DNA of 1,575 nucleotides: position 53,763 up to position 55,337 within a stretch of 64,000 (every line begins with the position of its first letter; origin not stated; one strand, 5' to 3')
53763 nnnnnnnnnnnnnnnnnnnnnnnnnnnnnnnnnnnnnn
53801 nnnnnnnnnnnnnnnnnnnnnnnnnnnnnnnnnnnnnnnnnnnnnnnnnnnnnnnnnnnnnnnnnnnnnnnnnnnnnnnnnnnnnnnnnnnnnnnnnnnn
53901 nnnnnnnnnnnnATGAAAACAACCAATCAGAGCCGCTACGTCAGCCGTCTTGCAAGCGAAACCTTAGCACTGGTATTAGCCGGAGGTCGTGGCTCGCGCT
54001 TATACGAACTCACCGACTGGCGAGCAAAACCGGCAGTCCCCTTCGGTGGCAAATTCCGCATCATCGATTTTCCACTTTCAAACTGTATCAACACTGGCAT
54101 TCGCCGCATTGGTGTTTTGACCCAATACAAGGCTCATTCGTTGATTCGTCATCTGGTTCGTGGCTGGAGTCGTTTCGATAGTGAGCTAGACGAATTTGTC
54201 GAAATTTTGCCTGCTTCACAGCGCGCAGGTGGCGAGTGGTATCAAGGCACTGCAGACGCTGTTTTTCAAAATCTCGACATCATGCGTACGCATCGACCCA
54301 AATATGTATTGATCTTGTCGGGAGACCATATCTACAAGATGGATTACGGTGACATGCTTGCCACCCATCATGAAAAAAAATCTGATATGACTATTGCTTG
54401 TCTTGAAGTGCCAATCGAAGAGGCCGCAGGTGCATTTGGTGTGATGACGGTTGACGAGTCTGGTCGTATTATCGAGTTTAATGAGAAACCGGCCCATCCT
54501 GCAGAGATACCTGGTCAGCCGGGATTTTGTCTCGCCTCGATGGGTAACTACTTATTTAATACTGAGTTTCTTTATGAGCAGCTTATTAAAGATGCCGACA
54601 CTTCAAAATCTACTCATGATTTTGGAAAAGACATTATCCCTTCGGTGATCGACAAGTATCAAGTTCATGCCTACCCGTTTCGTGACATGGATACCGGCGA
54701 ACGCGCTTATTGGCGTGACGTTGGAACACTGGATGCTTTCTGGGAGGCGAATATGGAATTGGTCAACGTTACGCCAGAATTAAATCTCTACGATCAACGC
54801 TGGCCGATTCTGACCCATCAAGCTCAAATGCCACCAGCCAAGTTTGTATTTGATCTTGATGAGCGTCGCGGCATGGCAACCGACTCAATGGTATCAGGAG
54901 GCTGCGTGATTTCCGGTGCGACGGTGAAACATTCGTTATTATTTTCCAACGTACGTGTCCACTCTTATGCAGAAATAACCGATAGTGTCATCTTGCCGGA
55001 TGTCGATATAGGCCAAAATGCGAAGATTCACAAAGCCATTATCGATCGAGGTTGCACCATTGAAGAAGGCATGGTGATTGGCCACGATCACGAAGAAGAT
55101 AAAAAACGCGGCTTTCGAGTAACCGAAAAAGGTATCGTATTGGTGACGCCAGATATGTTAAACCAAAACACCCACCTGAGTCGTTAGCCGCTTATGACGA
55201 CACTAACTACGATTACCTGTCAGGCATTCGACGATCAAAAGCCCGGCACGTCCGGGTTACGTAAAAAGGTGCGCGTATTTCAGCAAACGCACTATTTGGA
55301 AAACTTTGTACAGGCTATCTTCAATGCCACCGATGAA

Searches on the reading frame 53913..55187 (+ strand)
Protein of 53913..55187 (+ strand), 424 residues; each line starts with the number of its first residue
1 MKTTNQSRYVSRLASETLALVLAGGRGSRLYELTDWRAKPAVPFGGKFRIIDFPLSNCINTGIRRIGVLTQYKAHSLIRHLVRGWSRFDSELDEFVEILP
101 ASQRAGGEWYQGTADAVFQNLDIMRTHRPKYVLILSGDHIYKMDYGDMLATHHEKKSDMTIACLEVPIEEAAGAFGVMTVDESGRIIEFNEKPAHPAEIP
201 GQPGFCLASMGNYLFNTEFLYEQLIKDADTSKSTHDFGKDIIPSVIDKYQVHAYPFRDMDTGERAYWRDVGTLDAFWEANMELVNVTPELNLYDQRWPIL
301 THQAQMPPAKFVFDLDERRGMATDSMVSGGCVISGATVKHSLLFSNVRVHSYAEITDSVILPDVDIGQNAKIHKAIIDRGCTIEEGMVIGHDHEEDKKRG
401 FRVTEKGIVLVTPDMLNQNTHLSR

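Call 8: search_protein_families(library=pfam, proteins=[window:53913-55187:+])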
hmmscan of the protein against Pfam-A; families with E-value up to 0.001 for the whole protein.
window:53913-55187:+ (424 aa): 4 families
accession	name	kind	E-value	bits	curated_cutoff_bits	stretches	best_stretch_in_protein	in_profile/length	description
PF00483.29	NTP_transferase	-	2.9e-63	214.1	21.2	1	19-283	2-242/245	Nucleotidyl transferase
PF24894.1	Hexapep_GlmU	-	2.4e-45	153.4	23.3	1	307-411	1-104/104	GlmU-like, C-terminal hexapeptide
PF25247.1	LbH_GLGC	-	3.4e-09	37.2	27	1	363-413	73-126/135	GLGC left-handed parallel beta-helix domain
PF25084.1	LbH_EIF2B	-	1.1e-07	32.2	54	1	325-390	22-88/105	EIF2B subunit epsilon LbH domain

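Call 10: find_encoding_contigs(protein=window:53913-55187:+, flank=10000, max_places=10)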
Protein window:53913-55187:+ (424 aa): 12 contigs read that carry it; 10 places shown.
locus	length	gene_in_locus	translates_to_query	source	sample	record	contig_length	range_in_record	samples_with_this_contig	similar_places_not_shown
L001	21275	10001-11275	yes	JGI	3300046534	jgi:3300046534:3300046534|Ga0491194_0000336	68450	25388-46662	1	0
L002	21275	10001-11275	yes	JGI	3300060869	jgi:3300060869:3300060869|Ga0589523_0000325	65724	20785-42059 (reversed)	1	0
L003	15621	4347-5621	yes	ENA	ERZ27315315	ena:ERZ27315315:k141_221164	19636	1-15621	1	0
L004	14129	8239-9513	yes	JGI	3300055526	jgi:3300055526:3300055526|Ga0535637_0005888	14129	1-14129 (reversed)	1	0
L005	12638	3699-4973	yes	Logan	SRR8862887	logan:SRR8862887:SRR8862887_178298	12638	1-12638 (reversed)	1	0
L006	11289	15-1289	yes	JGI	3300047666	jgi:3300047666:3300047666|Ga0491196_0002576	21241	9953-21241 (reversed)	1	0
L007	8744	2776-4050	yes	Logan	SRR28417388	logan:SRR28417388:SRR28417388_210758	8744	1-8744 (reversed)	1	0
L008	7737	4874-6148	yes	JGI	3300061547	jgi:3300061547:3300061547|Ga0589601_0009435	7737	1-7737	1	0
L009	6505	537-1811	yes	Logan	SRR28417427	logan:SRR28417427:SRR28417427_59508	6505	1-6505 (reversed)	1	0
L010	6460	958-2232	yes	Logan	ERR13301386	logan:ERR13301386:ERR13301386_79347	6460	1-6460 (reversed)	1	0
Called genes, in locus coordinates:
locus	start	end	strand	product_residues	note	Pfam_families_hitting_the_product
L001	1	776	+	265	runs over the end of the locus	PF02673:BacA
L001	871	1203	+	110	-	PF04892:VanZ-LLP1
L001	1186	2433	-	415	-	PF01743:PolyA_pol, PF12627:PolyA_pol_RNAbd, PF01966:HD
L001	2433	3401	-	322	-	PF01073:3Beta_HSD (weak), PF01370:Epimerase, PF05368:NmrA (weak), PF13460:NAD_binding_10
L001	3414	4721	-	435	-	PF00270:DEAD, PF04851:ResIII, PF00271:Helicase_C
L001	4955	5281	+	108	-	PF00085:Thioredoxin, PF13098:Thioredoxin_2 (weak), PF13905:Thioredoxin_8 (faint)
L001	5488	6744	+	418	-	PF07498:Rho_N, PF07497:Rho_RNA_bind, PF00006:ATP-synt_ab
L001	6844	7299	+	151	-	PF03167:UDG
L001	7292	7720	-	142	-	PF04828:GFA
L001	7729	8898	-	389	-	PF00155:Aminotran_1_2, PF01053:Cys_Met_Meta_PP (weak)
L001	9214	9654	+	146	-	PF00903:Glyoxalase, PF13669:Glyoxalase_4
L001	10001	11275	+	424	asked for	PF00483:NTP_transferase, PF24894:Hexapep_GlmU, PF25084:LbH_EIF2B, PF25087:GMPPB_C (weak), PF25247:LbH_GLGC (faint)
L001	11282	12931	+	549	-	PF02878:PGM_PMM_I, PF02879:PGM_PMM_II, PF02880:PGM_PMM_III, PF24947:PGM1_C_vert_fung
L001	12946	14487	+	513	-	PF08323:Glyco_transf_5, PF13439:Glyco_transf_4 (weak), PF20706:GT4-conflict (faint), PF00534:Glycos_transf_1, PF13692:Glyco_trans_1_4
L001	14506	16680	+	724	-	PF22019:GlgB_N, PF02922:CBM_48, PF00128:Alpha-amylase, PF02806:Alpha-amylase_C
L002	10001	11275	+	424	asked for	PF00483:NTP_transferase, PF24894:Hexapep_GlmU, PF25084:LbH_EIF2B, PF25087:GMPPB_C (weak), PF25247:LbH_GLGC (faint)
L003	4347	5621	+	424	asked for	PF00483:NTP_transferase, PF24894:Hexapep_GlmU, PF25084:LbH_EIF2B, PF25087:GMPPB_C (weak), PF25247:LbH_GLGC (faint)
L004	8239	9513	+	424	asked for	PF00483:NTP_transferase, PF24894:Hexapep_GlmU, PF25084:LbH_EIF2B, PF25087:GMPPB_C (weak), PF25247:LbH_GLGC (faint)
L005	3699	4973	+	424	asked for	PF00483:NTP_transferase, PF24894:Hexapep_GlmU, PF25084:LbH_EIF2B, PF25087:GMPPB_C (weak), PF25247:LbH_GLGC (faint)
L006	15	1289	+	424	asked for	PF00483:NTP_transferase, PF24894:Hexapep_GlmU, PF25084:LbH_EIF2B, PF25087:GMPPB_C (weak), PF25247:LbH_GLGC (faint)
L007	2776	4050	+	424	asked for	PF00483:NTP_transferase, PF24894:Hexapep_GlmU, PF25084:LbH_EIF2B, PF25087:GMPPB_C (weak), PF25247:LbH_GLGC (faint)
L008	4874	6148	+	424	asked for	PF00483:NTP_transferase, PF24894:Hexapep_GlmU, PF25084:LbH_EIF2B, PF25087:GMPPB_C (weak), PF25247:LbH_GLGC (faint)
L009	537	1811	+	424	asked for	PF00483:NTP_transferase, PF24894:Hexapep_GlmU, PF25084:LbH_EIF2B, PF25087:GMPPB_C (weak), PF25247:LbH_GLGC (faint)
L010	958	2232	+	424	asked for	PF00483:NTP_transferase, PF24894:Hexapep_GlmU, PF25084:LbH_EIF2B, PF25087:GMPPB_C (weak), PF25247:LbH_GLGC (faint)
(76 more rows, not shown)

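Call 13: find_homologous_proteins(query=window:53913-55187:+, max_evalue=1e-50)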
Query window:53913-55187:+ (424 aa): 8000 proteins with E <= 1e-50 among 8000 candidates; the best 120 are listed.
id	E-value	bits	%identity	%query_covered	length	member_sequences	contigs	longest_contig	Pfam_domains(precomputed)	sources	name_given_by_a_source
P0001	3.6e-291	983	100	100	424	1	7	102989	PF00483.30,PF25087.2,PF25247.2,PF25084.2,PF24894.2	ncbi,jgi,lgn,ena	jgi:glucose-1-phosphate adenylyltransferase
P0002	2.4e-290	980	100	100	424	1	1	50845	PF00483.30,PF25087.2,PF25247.2,PF25084.2,PF24894.2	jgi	jgi:glucose-1-phosphate adenylyltransferase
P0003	1.7e-275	931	94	100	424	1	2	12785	PF00483.30,PF25087.2,PF25247.2,PF25084.2,PF24894.2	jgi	jgi:glucose-1-phosphate adenylyltransferase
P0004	9.2e-275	929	94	100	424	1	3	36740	PF00483.30,PF25087.2,PF25247.2,PF25084.2,PF24894.2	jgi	jgi:glucose-1-phosphate adenylyltransferase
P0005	5.3e-273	923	94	100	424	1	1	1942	PF00483.30,PF25087.2,PF25247.2,PF25084.2,PF24894.2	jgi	jgi:glucose-1-phosphate adenylyltransferase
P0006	2.7e-271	918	92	100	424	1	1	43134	PF00483.30,PF25087.2,PF25247.2,PF25084.2,PF24894.2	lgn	-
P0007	5.7e-260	880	88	100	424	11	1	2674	PF00483.30,PF25087.2,PF25247.2,PF25084.2,PF24894.2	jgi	jgi:glucose-1-phosphate adenylyltransferase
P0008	1.7e-259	879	88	100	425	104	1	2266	PF00483.30,PF25087.2,PF25247.2,PF25084.2,PF24894.2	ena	-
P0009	2.8e-252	855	85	100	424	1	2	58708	PF00483.30,PF25087.2,PF25247.2,PF25084.2,PF24894.2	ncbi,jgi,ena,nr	ncbi:MAG: glucose-1-phosphate adenylyltransferase [Gammaproteobacteria bacterium]|nr:glucose-1-phosp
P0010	6.8e-252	854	86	100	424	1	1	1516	PF00483.30,PF25087.2,PF25247.2,PF25084.2,PF24894.2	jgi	jgi:glucose-1-phosphate adenylyltransferase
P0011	7.2e-251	850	84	100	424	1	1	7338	PF00483.30,PF25087.2,PF25247.2,PF25084.2,PF24894.2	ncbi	-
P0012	8.8e-251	850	84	100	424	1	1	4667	PF00483.30,PF25087.2,PF25247.2,PF25084.2,PF24894.2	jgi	jgi:glucose-1-phosphate adenylyltransferase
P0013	2.0e-250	849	84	100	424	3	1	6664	PF00483.30,PF25087.2,PF25247.2,PF25084.2,PF24894.2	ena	-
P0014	9.1e-250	847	85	100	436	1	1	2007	PF00483.30,PF00132.31,PF25087.2,PF25247.2,PF25084.2,PF24894.2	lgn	-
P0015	1.0e-249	846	84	100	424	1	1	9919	PF00483.30,PF25087.2,PF25247.2,PF25084.2,PF24894.2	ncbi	-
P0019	3.2e-249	845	85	100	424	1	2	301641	PF00483.30,PF25087.2,PF25247.2,PF25084.2,PF24894.2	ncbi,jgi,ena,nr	ncbi:MAG: glucose-1-phosphate adenylyltransferase [Gammaproteobacteria bacterium]|nr:glucose-1-phosp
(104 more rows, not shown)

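Call 14: find_related_loci(query=window:53913-55187:+, collection=genome_contigs, flank=6000)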
Query window:53913-55187:+ (424 aa) in genome_contigs; peptide patterns used: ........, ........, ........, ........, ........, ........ (x = any residue, [..] = any of these).
600 stretches matched a pattern (row limit reached: there are more); 593 encode a relative of the query (tblastn E <= 1e-3); the best 80 are kept; 80 distinct loci.
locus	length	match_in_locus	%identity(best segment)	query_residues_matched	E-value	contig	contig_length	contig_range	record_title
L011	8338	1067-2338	83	1-424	0e+0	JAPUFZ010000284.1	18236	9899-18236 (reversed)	MAG: Gammaproteobacteria bacterium isolate A5-S04_105 A5-S04_105_cg284, whole genome shotgun sequence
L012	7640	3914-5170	74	6-424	0e+0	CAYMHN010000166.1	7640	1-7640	MAG TPA_asm: uncultured Candidatus Competibacteraceae bacterium isolate SRP217488_co1_85 genome assembly, contig: NODE_9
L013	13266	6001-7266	72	3-424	0e+0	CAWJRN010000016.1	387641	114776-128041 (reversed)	MAG: uncultured Gammaproteobacteria bacterium isolate MFD03804.bin.1.111 genome assembly, contig: contig_34652, whole ge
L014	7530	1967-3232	71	1-422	0e+0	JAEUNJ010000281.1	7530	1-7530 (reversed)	MAG: Rhodocyclaceae bacterium isolate new MAG-170 k141_2728317, whole genome shotgun sequence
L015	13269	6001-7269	70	2-424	0e+0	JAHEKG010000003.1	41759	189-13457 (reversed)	MAG: Rhodospirillales bacterium isolate Ww578 NODE_1756_length_41759_cov_2.913997, whole genome shotgun sequence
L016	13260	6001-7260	71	7-424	0e+0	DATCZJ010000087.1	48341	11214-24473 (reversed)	MAG TPA_asm: Woeseiaceae bacterium isolate SMAG_U67 k141_1343171, whole genome shotgun sequence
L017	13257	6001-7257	70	6-424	0e+0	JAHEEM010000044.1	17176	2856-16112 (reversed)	MAG: Rhodospirillaceae bacterium isolate Ww272 NODE_6494_length_17176_cov_2.665494, whole genome shotgun sequence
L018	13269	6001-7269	69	1-423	0e+0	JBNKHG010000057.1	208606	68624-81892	MAG: Cellvibrionaceae bacterium isolate E1E2.bin.1.orig k141_406553, whole genome shotgun sequence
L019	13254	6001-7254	71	7-424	0e+0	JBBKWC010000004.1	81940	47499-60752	MAG: Woeseiaceae bacterium isolate metabat_bins.32 k119_3951822, whole genome shotgun sequence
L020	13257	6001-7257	70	8-424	0e+0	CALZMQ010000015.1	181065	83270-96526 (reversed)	MAG: uncultured Woeseiaceae bacterium isolate FO_M_Gamma_097 genome assembly, contig: scaffold_277, whole genome shotgun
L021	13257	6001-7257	70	6-424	0e+0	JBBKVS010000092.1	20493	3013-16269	MAG: Lysobacterales bacterium isolate metabat_bins.387 k119_192487, whole genome shotgun sequence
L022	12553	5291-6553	67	4-424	0e+0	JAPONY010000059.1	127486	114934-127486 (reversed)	MAG: Gammaproteobacteria bacterium isolate APA_bin_21 c_000000286793, whole genome shotgun sequence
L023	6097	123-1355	70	8-418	0e+0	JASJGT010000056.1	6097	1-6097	MAG: Desulfuromusa sp. isolate ChS5.bin.38 ChesSed_k141_1416471, whole genome shotgun sequence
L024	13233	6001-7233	71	8-418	0e+0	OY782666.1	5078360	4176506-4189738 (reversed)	MAG: Geopsychrobacteraceae bacterium isolate f8de7df7-17c8-42b0-849c-d6069997f774 genome assembly, chromosome: 1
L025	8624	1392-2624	71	8-418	0e+0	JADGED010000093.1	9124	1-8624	MAG: Desulfuromonadaceae bacterium isolate BB27 NODE_93_length_9124_cov_4.107107, whole genome shotgun sequence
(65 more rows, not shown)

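Call 15: find_encoding_contigs(protein=P0004, flank=3000, max_places=4)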
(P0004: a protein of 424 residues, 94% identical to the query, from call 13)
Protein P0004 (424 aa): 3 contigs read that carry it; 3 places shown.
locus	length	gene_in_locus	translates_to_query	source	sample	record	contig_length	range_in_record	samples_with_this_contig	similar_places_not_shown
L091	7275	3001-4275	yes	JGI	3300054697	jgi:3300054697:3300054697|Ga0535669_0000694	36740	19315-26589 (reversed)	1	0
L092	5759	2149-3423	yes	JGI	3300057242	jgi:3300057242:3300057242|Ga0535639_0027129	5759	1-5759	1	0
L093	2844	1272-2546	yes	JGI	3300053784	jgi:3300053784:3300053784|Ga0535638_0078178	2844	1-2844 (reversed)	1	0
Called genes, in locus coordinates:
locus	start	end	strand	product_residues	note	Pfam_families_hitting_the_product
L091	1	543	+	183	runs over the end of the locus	PF03167:UDG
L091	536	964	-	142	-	PF04828:GFA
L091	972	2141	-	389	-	PF00155:Aminotran_1_2, PF01053:Cys_Met_Meta_PP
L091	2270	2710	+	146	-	PF00903:Glyoxalase, PF13669:Glyoxalase_4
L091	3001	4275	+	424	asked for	PF00483:NTP_transferase, PF24894:Hexapep_GlmU, PF25084:LbH_EIF2B (weak), PF25247:LbH_GLGC (faint), PF25087:GMPPB_C (weak)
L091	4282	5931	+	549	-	PF02878:PGM_PMM_I, PF02879:PGM_PMM_II, PF02880:PGM_PMM_III, PF24947:PGM1_C_vert_fung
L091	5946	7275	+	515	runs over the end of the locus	PF08323:Glyco_transf_5, PF20706:GT4-conflict (faint), PF13439:Glyco_transf_4 (weak), PF13692:Glyco_trans_1_4, PF00534:Glycos_transf_1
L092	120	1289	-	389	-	PF00155:Aminotran_1_2, PF01053:Cys_Met_Meta_PP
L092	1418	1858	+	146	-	PF00903:Glyoxalase, PF13669:Glyoxalase_4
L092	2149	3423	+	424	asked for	PF00483:NTP_transferase, PF24894:Hexapep_GlmU, PF25084:LbH_EIF2B (weak), PF25247:LbH_GLGC (faint), PF25087:GMPPB_C (weak)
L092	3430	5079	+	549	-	PF02878:PGM_PMM_I, PF02879:PGM_PMM_II, PF02880:PGM_PMM_III, PF24947:PGM1_C_vert_fung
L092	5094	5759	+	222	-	?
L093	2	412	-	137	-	?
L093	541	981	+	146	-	PF00903:Glyoxalase, PF13669:Glyoxalase_4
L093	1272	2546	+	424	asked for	PF00483:NTP_transferase, PF24894:Hexapep_GlmU, PF25084:LbH_EIF2B (weak), PF25247:LbH_GLGC (faint), PF25087:GMPPB_C (weak)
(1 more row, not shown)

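Call 16: find_encoding_contigs(protein=P0006, flank=3000, max_places=3)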
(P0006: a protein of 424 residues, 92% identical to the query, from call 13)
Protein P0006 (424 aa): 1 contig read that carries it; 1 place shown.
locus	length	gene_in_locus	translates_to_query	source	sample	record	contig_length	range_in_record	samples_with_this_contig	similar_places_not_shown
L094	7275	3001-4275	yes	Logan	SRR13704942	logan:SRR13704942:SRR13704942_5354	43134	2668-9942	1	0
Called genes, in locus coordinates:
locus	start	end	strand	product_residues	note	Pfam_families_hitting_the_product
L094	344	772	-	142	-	PF04828:GFA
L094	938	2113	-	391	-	PF00155:Aminotran_1_2, PF01053:Cys_Met_Meta_PP (faint)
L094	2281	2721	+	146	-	PF00903:Glyoxalase, PF13669:Glyoxalase_4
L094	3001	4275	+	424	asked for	PF00483:NTP_transferase, PF24894:Hexapep_GlmU, PF25084:LbH_EIF2B (weak), PF25247:LbH_GLGC (faint), PF25087:GMPPB_C (weak)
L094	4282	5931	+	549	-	PF02878:PGM_PMM_I, PF02879:PGM_PMM_II, PF02880:PGM_PMM_III, PF24947:PGM1_C_vert_fung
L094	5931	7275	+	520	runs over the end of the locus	PF08323:Glyco_transf_5, PF20706:GT4-conflict (faint), PF13439:Glyco_transf_4 (weak), PF00534:Glycos_transf_1, PF13692:Glyco_trans_1_4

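Call 17: find_encoding_contigs(protein=P0003, flank=3000, max_places=3)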
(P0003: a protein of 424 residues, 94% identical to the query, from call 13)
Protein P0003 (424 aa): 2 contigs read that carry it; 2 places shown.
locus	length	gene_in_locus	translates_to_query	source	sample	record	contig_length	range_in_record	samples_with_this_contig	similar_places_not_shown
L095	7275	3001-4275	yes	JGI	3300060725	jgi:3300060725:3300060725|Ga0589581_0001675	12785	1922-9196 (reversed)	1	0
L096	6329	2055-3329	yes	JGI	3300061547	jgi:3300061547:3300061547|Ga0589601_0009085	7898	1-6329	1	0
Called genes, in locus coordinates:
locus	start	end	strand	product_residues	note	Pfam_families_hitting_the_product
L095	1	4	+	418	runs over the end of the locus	PF07498:Rho_N, PF07497:Rho_RNA_bind, PF00006:ATP-synt_ab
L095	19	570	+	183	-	PF03167:UDG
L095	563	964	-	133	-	PF04828:GFA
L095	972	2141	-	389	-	PF00155:Aminotran_1_2, PF01053:Cys_Met_Meta_PP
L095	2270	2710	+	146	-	PF00903:Glyoxalase, PF13669:Glyoxalase_4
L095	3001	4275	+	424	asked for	PF00483:NTP_transferase, PF24894:Hexapep_GlmU, PF25084:LbH_EIF2B (weak), PF25247:LbH_GLGC (faint), PF25087:GMPPB_C (weak)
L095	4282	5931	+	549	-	PF02878:PGM_PMM_I, PF02879:PGM_PMM_II, PF02880:PGM_PMM_III, PF24947:PGM1_C_vert_fung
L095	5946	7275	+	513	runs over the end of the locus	PF08323:Glyco_transf_5, PF20706:GT4-conflict (faint), PF13439:Glyco_transf_4 (weak), PF13692:Glyco_trans_1_4, PF00534:Glycos_transf_1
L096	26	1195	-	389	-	PF00155:Aminotran_1_2, PF01053:Cys_Met_Meta_PP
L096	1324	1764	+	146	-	PF00903:Glyoxalase, PF13669:Glyoxalase_4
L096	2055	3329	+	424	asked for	PF00483:NTP_transferase, PF24894:Hexapep_GlmU, PF25084:LbH_EIF2B (weak), PF25247:LbH_GLGC (faint), PF25087:GMPPB_C (weak)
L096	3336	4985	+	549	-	PF02878:PGM_PMM_I, PF02879:PGM_PMM_II, PF02880:PGM_PMM_III, PF24947:PGM1_C_vert_fung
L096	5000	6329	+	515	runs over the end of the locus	PF08323:Glyco_transf_5, PF20706:GT4-conflict (faint), PF13439:Glyco_transf_4 (weak), PF13692:Glyco_trans_1_4, PF00534:Glycos_transf_1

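Call 23: find_encoding_contigs(protein=P0007, flank=1500, max_places=3)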
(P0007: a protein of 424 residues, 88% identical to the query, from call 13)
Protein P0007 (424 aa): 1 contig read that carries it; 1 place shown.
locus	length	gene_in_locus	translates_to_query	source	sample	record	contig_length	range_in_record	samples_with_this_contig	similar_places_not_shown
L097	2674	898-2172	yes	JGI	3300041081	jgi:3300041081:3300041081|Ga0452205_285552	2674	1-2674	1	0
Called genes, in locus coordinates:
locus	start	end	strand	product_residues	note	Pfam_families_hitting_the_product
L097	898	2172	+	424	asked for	PF00483:NTP_transferase, PF25247:LbH_GLGC (faint), PF24894:Hexapep_GlmU, PF25084:LbH_EIF2B (weak), PF25087:GMPPB_C (faint)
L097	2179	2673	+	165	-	?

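Call 24: find_encoding_contigs(protein=P0008, flank=1500, max_places=3)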
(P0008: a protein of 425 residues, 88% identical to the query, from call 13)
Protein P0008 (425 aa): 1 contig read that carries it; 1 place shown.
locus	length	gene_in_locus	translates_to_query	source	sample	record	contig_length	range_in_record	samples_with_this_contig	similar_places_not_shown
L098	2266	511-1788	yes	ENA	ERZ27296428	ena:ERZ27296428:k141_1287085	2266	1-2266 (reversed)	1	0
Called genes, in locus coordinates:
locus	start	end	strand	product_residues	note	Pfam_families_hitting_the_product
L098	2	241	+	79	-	?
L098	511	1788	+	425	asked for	PF00483:NTP_transferase, PF25247:LbH_GLGC (faint), PF24894:Hexapep_GlmU, PF25084:LbH_EIF2B (weak), PF25087:GMPPB_C (weak)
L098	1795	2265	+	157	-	?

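Call 25: find_encoding_contigs(protein=P0019, flank=3000, max_places=2)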
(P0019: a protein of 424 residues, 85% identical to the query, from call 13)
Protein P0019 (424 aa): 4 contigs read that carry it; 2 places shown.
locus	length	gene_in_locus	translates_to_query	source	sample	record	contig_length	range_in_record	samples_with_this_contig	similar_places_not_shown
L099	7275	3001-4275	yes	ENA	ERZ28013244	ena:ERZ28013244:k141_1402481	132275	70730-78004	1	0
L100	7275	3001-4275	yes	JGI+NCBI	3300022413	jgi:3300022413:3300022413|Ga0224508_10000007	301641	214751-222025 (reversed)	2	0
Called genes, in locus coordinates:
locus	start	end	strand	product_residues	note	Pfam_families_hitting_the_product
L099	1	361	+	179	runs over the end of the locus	PF14520:HHH_5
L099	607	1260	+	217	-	PF00903:Glyoxalase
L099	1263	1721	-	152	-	PF01613:Flavin_Reduct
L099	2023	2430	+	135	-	PF01451:LMWPc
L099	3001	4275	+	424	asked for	PF00483:NTP_transferase, PF25247:LbH_GLGC (faint), PF24894:Hexapep_GlmU, PF25084:LbH_EIF2B (weak), PF25087:GMPPB_C (faint)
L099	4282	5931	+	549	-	PF02878:PGM_PMM_I, PF02879:PGM_PMM_II, PF02880:PGM_PMM_III, PF24947:PGM1_C_vert_fung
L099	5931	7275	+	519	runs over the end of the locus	PF08323:Glyco_transf_5, PF13439:Glyco_transf_4 (faint), PF13579:Glyco_trans_4_4 (weak), PF20706:GT4-conflict (weak), PF00534:Glycos_transf_1, PF13692:Glyco_trans_1_4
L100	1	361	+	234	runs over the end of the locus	-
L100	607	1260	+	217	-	PF00903:Glyoxalase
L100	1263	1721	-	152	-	PF01613:Flavin_Reduct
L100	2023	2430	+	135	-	PF01451:LMWPc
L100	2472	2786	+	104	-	PF00393:6PGD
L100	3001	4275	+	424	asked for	PF00483:NTP_transferase, PF25247:LbH_GLGC (faint), PF24894:Hexapep_GlmU, PF25084:LbH_EIF2B (weak), PF25087:GMPPB_C (faint)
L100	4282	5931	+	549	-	PF02878:PGM_PMM_I, PF02879:PGM_PMM_II, PF02880:PGM_PMM_III, PF24947:PGM1_C_vert_fung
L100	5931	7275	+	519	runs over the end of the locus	PF08323:Glyco_transf_5, PF13439:Glyco_transf_4 (faint), PF13579:Glyco_trans_4_4 (weak), PF20706:GT4-conflict (weak), PF00534:Glycos_transf_1, PF13692:Glyco_trans_1_4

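Call 26: find_encoding_contigs(protein=P0009, flank=3000, max_places=2)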
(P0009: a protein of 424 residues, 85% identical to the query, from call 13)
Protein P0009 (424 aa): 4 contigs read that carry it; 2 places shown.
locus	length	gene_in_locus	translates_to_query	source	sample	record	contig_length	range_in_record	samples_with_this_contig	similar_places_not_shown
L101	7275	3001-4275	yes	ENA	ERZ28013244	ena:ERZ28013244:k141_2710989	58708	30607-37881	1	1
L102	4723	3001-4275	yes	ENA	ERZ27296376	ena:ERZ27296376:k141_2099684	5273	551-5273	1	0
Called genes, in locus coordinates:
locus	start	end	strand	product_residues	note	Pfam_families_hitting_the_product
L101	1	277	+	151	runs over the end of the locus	PF00571:CBS (faint)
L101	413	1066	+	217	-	PF00903:Glyoxalase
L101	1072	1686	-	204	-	PF01613:Flavin_Reduct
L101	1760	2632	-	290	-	PF00989:PAS, PF13188:PAS_8 (weak), PF08448:PAS_4, PF13426:PAS_9, PF00990:GGDEF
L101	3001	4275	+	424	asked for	PF00483:NTP_transferase, PF25247:LbH_GLGC (faint), PF24894:Hexapep_GlmU, PF25084:LbH_EIF2B (weak), PF25087:GMPPB_C (weak)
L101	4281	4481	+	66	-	-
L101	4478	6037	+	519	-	PF08323:Glyco_transf_5, PF20706:GT4-conflict (faint), PF13439:Glyco_transf_4 (faint), PF13579:Glyco_trans_4_4 (weak), PF00534:Glycos_transf_1, PF13692:Glyco_trans_1_4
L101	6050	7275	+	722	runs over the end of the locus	PF22019:GlgB_N, PF02922:CBM_48, PF00128:Alpha-amylase, PF02806:Alpha-amylase_C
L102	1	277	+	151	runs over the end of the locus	PF00571:CBS (faint)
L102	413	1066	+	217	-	PF00903:Glyoxalase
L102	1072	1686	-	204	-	PF01613:Flavin_Reduct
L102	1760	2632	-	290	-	PF00989:PAS, PF13188:PAS_8 (weak), PF08448:PAS_4, PF13426:PAS_9, PF00990:GGDEF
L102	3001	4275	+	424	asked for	PF00483:NTP_transferase, PF25247:LbH_GLGC (faint), PF24894:Hexapep_GlmU, PF25084:LbH_EIF2B (weak), PF25087:GMPPB_C (weak)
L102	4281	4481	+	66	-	-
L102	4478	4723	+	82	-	?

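Call 62: list_cluster_members(proteins=[P0001, P0006])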
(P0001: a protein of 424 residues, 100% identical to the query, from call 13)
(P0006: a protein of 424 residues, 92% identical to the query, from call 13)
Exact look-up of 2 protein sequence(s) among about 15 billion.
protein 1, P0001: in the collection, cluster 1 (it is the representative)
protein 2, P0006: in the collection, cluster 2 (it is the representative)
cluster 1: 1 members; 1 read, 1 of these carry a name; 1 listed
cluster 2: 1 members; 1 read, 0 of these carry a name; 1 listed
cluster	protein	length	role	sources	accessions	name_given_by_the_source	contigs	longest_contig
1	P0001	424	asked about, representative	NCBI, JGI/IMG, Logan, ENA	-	glucose-1-phosphate adenylyltransferase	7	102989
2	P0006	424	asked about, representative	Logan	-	-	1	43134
